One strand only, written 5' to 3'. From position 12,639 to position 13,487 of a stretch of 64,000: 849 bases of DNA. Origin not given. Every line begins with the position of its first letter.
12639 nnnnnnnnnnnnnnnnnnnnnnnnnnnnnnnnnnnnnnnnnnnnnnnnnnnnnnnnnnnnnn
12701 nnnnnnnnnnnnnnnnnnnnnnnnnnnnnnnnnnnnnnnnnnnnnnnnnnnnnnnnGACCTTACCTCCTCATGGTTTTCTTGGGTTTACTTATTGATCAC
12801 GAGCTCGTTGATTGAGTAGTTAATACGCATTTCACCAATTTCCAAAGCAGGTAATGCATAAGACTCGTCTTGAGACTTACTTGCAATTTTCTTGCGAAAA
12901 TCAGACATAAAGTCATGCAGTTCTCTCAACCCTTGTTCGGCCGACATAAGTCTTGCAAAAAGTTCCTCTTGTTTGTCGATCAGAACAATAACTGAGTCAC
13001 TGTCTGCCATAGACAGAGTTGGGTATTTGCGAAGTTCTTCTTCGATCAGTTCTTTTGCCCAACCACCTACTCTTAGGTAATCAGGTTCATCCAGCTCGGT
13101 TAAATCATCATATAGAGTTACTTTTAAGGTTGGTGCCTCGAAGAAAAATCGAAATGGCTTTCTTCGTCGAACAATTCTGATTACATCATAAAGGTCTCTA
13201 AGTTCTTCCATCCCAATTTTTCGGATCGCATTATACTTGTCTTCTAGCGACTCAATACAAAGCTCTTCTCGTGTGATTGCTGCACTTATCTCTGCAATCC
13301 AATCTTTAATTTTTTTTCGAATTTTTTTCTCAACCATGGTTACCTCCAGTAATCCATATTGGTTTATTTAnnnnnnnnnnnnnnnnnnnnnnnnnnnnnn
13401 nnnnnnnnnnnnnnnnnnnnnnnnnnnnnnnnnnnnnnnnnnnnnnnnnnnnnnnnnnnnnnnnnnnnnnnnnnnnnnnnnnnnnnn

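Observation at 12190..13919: Tandem array of three divergent ~185-aa paralogs with conserved upstream RBS motifs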

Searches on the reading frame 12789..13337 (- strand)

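Call 4: search_protein_families(library=pfam, proteins=[window:12789-13337:-], max_evalue=10)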
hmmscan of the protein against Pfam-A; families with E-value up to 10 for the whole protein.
window:12789-13337:- (183 aa): 1 family
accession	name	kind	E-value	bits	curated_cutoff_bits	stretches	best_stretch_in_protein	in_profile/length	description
PF04043.20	PMEI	-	0.17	12.4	29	1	5-48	100-148/156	Plant invertase/pectin methylesterase inhibitor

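Call 5: search_protein_families(library=phrogs, proteins=[window:12789-13337:-], max_evalue=10)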
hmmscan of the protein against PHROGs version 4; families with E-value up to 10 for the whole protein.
window:12789-13337:- (183 aa): 3 families
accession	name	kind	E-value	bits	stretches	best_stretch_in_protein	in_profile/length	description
phrog_22525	-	unknown function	0.11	14.4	1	107-129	44-66/92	-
phrog_17671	-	unknown function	0.17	13.3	1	7-59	12-65/89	-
phrog_11209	-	head and packaging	0.22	12.9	1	119-159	37-77/100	head scaffolding protein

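Call 11: search_protein_families(library=ncbifam, proteins=[window:12789-13337:-], max_evalue=10)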
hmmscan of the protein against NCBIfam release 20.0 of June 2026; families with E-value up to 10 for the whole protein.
window:12789-13337:- (183 aa): 1 family
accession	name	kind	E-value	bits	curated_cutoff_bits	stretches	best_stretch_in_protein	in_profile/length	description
TIGR03713.1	acc_sec_asp1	equivalog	0.058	12.6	136.1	1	95-130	207-242/519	accessory Sec system protein Asp1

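Call 12: search_protein_families(library=padloc, proteins=[window:12789-13337:-], max_evalue=10)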
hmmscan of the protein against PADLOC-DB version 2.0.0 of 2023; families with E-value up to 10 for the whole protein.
window:12789-13337:- (183 aa): 0 families
